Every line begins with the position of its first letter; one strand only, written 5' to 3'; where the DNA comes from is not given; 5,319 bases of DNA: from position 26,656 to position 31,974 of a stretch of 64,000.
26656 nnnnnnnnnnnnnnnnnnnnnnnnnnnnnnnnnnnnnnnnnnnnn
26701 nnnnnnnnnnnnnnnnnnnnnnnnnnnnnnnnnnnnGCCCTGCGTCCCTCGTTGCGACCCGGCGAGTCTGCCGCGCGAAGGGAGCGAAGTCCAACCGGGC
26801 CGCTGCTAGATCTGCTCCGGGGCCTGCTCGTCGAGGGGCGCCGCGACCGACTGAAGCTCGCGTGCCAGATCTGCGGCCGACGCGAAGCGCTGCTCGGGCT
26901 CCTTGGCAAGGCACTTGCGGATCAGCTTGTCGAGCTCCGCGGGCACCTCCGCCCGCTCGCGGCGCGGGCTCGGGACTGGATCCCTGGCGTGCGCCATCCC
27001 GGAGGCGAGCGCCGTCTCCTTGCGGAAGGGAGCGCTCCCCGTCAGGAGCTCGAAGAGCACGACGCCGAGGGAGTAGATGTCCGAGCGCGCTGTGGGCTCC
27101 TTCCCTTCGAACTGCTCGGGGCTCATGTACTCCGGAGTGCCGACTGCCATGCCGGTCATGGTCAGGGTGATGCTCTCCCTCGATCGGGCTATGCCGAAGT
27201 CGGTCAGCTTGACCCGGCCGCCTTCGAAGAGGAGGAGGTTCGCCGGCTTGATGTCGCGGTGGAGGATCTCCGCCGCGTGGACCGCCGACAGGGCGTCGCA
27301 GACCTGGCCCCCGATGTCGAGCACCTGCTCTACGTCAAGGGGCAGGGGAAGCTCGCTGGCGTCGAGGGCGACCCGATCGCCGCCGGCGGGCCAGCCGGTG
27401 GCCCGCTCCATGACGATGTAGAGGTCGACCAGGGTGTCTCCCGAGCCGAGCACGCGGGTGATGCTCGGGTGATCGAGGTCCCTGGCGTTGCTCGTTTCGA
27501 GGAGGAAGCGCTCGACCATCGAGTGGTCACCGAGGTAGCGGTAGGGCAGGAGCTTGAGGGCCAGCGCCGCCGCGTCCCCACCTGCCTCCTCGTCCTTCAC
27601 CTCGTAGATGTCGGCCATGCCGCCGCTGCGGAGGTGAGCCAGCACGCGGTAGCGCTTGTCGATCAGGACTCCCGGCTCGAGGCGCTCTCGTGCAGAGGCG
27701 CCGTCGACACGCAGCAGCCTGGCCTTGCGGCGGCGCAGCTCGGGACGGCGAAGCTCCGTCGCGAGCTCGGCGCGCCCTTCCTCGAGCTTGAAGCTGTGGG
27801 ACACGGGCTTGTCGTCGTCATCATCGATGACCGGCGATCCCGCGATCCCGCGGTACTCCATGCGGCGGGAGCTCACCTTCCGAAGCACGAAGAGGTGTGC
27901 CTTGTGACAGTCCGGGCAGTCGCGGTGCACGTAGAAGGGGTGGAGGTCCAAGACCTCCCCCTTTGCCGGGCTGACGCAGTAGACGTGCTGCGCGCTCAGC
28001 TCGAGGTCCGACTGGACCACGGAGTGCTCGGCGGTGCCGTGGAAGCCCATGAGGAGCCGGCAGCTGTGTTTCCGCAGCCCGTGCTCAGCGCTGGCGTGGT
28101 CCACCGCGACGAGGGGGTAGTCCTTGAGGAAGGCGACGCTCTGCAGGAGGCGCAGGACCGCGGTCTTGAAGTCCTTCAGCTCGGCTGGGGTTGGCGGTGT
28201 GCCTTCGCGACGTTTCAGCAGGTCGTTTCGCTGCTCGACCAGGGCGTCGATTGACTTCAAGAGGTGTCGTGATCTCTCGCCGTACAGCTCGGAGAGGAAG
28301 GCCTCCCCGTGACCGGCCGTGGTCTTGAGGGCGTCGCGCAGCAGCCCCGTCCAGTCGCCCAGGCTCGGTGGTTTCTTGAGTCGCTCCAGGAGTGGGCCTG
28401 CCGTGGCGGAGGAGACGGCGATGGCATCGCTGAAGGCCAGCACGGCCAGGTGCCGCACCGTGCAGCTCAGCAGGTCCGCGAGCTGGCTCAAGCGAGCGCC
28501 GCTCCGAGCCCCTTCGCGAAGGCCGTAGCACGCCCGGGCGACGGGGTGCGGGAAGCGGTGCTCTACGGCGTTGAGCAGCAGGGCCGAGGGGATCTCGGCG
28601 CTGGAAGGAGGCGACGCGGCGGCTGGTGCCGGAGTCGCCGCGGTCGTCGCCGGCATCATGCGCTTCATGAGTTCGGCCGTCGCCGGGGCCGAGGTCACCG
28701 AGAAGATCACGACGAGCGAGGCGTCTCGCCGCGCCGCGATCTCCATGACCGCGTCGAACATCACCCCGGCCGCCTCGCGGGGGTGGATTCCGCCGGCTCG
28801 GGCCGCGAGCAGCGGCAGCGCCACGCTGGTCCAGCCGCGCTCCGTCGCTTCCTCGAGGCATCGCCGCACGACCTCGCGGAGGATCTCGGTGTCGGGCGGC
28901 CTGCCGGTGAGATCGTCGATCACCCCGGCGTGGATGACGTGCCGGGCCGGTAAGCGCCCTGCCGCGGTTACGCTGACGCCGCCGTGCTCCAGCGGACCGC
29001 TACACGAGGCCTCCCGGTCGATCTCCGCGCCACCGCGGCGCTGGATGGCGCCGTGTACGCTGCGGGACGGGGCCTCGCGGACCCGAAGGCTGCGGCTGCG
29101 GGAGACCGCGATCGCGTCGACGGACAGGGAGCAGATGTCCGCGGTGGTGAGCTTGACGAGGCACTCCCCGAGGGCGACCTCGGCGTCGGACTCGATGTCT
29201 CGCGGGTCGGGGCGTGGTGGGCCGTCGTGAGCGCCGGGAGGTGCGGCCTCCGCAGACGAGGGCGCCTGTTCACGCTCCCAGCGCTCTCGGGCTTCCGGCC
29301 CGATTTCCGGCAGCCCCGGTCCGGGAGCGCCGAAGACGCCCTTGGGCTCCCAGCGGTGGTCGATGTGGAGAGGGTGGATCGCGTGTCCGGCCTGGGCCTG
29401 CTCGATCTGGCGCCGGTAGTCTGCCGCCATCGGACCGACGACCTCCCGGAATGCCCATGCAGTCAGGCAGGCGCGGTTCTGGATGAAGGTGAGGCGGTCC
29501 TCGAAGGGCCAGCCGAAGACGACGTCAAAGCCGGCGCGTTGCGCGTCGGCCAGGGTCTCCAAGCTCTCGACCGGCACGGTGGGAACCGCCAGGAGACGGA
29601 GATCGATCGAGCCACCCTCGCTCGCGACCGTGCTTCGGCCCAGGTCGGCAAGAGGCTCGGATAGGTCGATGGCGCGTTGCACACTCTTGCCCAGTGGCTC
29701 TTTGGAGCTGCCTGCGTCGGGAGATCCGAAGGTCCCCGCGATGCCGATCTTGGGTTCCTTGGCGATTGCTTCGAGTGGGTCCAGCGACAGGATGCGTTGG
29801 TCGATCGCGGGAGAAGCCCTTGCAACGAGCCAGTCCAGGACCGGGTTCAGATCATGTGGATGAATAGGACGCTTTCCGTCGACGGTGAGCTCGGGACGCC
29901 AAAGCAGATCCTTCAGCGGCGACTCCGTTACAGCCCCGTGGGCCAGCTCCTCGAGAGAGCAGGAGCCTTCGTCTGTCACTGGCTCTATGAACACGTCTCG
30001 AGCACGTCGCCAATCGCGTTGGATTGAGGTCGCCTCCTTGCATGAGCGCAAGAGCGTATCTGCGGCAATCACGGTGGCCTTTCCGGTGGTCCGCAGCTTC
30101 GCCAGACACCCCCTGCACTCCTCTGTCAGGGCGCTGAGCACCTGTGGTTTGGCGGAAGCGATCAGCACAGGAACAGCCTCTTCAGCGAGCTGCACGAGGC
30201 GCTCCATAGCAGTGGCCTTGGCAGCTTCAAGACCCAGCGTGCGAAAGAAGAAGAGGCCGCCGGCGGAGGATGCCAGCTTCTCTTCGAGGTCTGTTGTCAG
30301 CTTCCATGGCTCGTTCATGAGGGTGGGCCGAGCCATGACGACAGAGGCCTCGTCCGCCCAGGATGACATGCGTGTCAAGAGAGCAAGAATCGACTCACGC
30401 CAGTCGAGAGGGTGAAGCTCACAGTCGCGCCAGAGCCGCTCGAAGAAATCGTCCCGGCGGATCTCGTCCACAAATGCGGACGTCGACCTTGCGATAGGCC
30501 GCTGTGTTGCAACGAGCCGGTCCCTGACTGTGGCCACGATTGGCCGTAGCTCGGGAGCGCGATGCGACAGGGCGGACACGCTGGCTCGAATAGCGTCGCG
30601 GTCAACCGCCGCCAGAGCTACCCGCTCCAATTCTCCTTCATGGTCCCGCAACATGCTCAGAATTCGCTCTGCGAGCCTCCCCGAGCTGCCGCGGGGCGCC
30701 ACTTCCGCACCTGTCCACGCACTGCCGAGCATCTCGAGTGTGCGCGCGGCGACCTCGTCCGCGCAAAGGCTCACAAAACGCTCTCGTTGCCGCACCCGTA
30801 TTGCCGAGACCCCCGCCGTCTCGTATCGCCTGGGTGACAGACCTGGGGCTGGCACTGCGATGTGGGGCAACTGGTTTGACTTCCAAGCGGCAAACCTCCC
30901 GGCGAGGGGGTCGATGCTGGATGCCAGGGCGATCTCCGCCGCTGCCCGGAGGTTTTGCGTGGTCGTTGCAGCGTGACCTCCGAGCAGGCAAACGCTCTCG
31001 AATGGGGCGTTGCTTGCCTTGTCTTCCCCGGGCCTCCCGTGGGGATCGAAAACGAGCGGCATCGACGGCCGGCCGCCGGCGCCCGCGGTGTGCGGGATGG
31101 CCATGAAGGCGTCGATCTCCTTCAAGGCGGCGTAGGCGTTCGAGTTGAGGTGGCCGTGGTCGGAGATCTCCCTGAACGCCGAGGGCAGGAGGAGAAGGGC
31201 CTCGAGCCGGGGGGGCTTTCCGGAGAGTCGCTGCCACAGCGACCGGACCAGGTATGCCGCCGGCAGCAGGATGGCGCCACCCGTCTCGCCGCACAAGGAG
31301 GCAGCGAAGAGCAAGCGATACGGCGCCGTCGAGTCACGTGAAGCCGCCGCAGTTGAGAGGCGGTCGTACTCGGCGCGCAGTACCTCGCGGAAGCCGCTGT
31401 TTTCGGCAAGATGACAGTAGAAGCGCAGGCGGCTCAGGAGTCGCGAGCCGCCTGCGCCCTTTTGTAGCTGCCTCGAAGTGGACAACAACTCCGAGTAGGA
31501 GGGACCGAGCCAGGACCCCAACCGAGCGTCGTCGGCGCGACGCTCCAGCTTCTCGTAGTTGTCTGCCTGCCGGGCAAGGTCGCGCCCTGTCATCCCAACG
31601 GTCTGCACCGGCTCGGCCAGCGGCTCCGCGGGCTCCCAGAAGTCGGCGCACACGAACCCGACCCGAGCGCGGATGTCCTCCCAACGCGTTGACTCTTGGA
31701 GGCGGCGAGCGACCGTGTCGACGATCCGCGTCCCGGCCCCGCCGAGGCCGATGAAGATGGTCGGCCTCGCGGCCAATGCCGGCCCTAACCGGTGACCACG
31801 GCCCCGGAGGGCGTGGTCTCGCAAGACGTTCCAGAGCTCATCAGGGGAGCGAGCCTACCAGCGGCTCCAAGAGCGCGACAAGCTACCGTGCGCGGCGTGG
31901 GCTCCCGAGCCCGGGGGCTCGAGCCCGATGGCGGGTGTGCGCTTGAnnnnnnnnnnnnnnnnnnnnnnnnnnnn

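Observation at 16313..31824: Six-gene MoxR/vWA operon with two AAA+/vWA pairs, a HEAT protein and a giant kinase-containing protein, resembling a vWA-MoxR ternary conflict system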

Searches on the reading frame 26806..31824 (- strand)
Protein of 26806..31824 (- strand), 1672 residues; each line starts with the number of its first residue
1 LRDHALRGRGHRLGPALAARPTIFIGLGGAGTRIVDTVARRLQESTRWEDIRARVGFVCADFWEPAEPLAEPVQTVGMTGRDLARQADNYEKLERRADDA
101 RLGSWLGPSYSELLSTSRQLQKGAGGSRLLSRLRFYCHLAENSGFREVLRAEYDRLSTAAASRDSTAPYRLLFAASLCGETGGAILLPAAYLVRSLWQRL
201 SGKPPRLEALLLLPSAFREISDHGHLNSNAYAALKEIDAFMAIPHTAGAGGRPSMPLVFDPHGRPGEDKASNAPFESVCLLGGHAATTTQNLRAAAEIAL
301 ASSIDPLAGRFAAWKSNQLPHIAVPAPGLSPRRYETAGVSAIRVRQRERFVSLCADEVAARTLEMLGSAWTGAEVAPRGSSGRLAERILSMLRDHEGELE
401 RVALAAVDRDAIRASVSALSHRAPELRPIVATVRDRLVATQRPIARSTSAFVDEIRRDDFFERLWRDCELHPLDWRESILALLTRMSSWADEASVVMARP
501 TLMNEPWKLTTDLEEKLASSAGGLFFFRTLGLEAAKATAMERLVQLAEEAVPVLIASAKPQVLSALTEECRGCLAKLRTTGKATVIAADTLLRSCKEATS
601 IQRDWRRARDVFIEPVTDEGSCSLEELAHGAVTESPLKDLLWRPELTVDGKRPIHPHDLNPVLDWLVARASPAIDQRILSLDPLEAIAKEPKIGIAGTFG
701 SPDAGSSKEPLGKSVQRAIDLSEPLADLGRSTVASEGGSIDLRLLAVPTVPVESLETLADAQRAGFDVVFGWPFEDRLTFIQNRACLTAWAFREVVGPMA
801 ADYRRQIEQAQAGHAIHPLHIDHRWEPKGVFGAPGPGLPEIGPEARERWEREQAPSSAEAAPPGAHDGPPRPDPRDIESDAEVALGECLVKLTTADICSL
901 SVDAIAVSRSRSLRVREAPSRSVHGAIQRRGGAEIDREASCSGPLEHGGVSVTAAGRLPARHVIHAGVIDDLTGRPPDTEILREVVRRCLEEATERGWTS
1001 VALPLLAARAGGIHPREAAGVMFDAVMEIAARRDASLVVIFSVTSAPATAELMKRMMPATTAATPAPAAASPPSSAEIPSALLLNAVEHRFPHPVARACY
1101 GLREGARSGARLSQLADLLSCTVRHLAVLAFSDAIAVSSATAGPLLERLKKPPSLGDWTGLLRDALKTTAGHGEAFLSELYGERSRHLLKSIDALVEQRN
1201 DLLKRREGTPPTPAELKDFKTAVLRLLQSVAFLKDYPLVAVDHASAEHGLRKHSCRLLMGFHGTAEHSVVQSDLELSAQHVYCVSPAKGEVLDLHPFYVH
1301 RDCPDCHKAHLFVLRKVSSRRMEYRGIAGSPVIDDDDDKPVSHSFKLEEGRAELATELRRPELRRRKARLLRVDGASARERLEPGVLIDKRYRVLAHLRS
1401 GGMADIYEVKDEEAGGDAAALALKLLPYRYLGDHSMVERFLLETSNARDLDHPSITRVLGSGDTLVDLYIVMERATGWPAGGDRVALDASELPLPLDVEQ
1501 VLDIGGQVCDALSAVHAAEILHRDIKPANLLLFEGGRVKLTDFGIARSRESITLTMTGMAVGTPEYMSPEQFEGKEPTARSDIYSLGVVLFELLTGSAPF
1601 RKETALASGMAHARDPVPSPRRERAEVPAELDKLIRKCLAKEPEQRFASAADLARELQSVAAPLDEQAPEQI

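Call 4: search_protein_families(library=pfam, proteins=[window:26806-31824:-], max_evalue=0.01)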
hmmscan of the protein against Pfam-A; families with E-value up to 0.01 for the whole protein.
window:26806-31824:- (1672 aa): 4 families
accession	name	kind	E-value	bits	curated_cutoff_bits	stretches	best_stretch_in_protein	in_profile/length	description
PF00069.31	Pkinase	-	1.8e-38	132.9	31.7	1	1393-1648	2-253/263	Protein kinase domain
PF13809.12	Tubulin_2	-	1.8e-30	106.8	27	1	23-361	1-353/356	Tubulin like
PF07714.23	PK_Tyr_Ser-Thr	-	7.9e-28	97.9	23.1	1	1396-1647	5-249/258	Protein tyrosine and serine/threonine kinase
PF01661.27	Macro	-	2.2e-16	60.3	22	1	921-1022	12-118/118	Macro domain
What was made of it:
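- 30742..31758 (-): Tubulin_2 (FtsZl1) domain of the giant, residues 23-361. The T1 loop GLGGAG is kept. The T4 signature is degenerate: GETGGA, where relatives have GGTGSG. Pfam 106.8 bits against a cut-off of 27 (call 4).
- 28759..29064 (-): Macro (ADP-ribose-binding/hydrolase-type) domain of the giant, residues 921-1022. Pfam 2.2e-16 (call 4).
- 26881..27648 (-): Ser/Thr protein kinase domain, residues 1393-1648. The HRD, DFG and catalytic-Lys motifs are present. Pfam 1.8e-38 (call 4).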

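Call 5: search_protein_families(library=padloc, proteins=[window:26806-31824:-], max_evalue=0.01)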
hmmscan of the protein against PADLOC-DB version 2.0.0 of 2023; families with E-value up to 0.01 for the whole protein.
window:26806-31824:- (1672 aa): 33 families (the best 25 are shown)
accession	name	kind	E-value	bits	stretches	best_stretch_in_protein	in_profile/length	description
PDLC04042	PD-T4-6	-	2.8e-75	251.7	1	1387-1666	6-278/292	-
PDLC04061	PD-T4-6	-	1.2e-74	250.6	1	1385-1668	11-291/510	-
PDLC04053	PD-T4-6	-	4e-73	244.6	1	1391-1670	10-281/311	-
PDLC04057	PD-T4-6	-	2.9e-67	225.6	1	1385-1662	3-272/443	-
PDLC04039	PD-T4-6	-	8e-67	224.2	1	1387-1665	12-280/458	-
PDLC04047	PD-T4-6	-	1.4e-66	222.8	1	1387-1663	7-275/327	-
PDLC04054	PD-T4-6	-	4.3e-66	221.7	1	1385-1670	6-283/347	-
PDLC04060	PD-T4-6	-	1e-65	220.6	1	1385-1661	3-270/486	-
PDLC04043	PD-T4-6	-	9.5e-65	217.4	1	1391-1662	16-279/452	-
PDLC04048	PD-T4-6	-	7.5e-58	194.6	1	1385-1660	5-272/354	-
PDLC04138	mad6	-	2.2e-56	190.1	1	1387-1670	48-323/659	mads_6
PDLC04041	PD-T4-6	-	1e-55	187.8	1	1376-1661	15-294/443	-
PDLC04040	PD-T4-6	-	3.7e-54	182.4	1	1400-1662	4-267/547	-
PDLC04052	PD-T4-6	-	8e-54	181.6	1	1388-1668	7-284/496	-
PDLC04064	PD-T4-6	-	1.9e-46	156.7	1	1392-1660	22-280/369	-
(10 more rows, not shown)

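Call 35: search_protein_families(library=ncbifam, proteins=[window:26806-31824:-], max_evalue=0.01)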
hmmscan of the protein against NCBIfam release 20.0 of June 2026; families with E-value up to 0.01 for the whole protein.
window:26806-31824:- (1672 aa): 23 families
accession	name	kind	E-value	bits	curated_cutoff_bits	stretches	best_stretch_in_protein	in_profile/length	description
NF033483.0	PknB_PASTA_kin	equivalog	8.7e-78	262.7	450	1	1386-1667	3-275/563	Stk1 family PASTA domain-containing Ser/Thr kinase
NF052427.1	StpK7MSMEG_1200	equivalog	2.6e-47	161.6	900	1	1392-1658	9-266/601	serine/threonine protein kinase StpK7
NF047741.1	antiphage_MADS6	equivalog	5.1e-46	157.4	460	2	1493-1666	293-466/612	methylation-associated defense system protein kinase MAD6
NF009651.0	PRK13184.1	equivalog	7.5e-31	106.9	839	1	1390-1659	2-289/932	serine/threonine-protein kinase PknD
TIGR03903.1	TOMM_kin_cyc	equivalog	1.8e-29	102.3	705.75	1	1420-1660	5-247/1267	TOMM system kinase/cyclase fusion protein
NF053615.1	SerThrKinAfsKStmc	equivalog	4.3e-25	88.5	1300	1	1496-1657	109-264/809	protein serine/threonine kinase AfsK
NF038150.1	lanthi_synth_IV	equivalog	6.5e-25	87.6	650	1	1385-1666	184-462/851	class IV lanthionine synthetase LanL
NF033442.0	BREX_PglW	equivalog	1.1e-15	56.5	990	2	1554-1667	382-493/1391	BREX system serine/threonine kinase PglW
NF001667.0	PRK00431.2-3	equivalog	4.7e-15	55.7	252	1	884-1033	4-150/182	ADP-ribose-binding protein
NF001664.0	PRK00431.1-6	equivalog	2e-13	50.1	200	1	889-1043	3-159/173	O-acetyl-ADP-ribose deacetylase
NF001666.0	PRK00431.2-2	equivalog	1.5e-12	47.8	246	1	921-1030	30-138/164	ADP-ribose-binding protein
NF001668.0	PRK00431.2-4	equivalog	9.1e-11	41.4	278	1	890-1024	51-182/220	ADP-ribose-binding protein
NF043056.1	T4SS_LegK1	equivalog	2.9e-10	39.4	550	1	1495-1593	184-283/516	Dot/Icm T4SS effector kinase LegK1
NF001660.0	PRK00431.1-1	equivalog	3.5e-10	39.7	271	1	891-1057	6-171/177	O-acetyl-ADP-ribose deacetylase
NF038151.1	lanthi_synth_III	equivalog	1.1e-09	37.2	575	1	1499-1612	336-438/833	class III lanthionine synthetase LanKC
NF001661.0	PRK00431.1-2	equivalog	0.006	16.5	291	0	894-1022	7-137/179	O-acetyl-ADP-ribose deacetylase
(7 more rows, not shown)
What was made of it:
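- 28759..29064 (-): NCBIfam ADP-ribose-binding models about 1e-15, below their cut-offs (call 35).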

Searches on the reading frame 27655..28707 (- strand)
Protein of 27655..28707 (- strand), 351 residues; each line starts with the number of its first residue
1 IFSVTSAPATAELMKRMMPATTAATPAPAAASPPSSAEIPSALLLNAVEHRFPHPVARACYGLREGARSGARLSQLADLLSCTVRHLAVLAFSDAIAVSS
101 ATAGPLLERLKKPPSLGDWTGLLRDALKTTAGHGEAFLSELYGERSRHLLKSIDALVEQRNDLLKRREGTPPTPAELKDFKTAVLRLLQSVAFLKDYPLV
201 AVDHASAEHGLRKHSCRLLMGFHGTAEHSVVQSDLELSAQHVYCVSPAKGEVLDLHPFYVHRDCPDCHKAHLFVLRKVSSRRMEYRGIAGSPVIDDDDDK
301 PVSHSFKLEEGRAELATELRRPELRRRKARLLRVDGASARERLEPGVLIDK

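Call 53: search_protein_families(library=pfam, proteins=[window:27655-28707:-], max_evalue=1)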
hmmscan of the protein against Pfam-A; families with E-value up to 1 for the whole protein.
window:27655-28707:- (351 aa): 1 family
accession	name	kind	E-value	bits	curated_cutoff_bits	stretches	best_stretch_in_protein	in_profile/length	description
PF08344.16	TRP_2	-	0.007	17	27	1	263-316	2-56/63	Transient receptor ion channel II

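Call 83: search_protein_families(library=pfam, proteins=[window:27655-28707:-], max_evalue=0.5)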
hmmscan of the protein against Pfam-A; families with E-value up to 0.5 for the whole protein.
window:27655-28707:- (351 aa): 1 family
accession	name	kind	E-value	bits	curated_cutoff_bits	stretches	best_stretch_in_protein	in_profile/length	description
PF08344.16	TRP_2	-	0.007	17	27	1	263-316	2-56/63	Transient receptor ion channel II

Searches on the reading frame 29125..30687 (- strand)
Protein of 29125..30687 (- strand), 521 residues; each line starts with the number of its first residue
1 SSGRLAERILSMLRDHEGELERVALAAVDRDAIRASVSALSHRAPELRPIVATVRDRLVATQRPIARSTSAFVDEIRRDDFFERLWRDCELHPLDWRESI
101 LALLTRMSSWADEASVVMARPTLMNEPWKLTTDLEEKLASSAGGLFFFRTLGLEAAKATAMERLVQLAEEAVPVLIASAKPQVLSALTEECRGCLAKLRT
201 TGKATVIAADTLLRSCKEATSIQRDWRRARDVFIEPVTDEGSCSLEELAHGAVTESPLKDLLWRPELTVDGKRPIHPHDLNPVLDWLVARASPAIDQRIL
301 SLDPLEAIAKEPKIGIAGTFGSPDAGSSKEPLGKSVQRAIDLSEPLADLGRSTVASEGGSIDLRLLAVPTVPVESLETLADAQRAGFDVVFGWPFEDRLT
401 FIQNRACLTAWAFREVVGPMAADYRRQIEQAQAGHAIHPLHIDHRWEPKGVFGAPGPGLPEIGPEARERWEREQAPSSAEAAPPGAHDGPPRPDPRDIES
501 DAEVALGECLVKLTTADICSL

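Call 53: search_protein_families(library=pfam, proteins=[window:29125-30687:-], max_evalue=1)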
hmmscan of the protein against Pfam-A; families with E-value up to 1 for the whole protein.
window:29125-30687:- (521 aa): 2 families
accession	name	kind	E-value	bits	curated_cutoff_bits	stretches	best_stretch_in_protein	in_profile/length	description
PF07088.17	GvpD_P-loop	-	0.14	12.5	24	1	249-309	59-119/189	GvpD gas vesicle protein, P-loop domain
PF05130.17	FlgN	-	0.35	11.7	30.5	1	156-216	12-71/147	FlgN protein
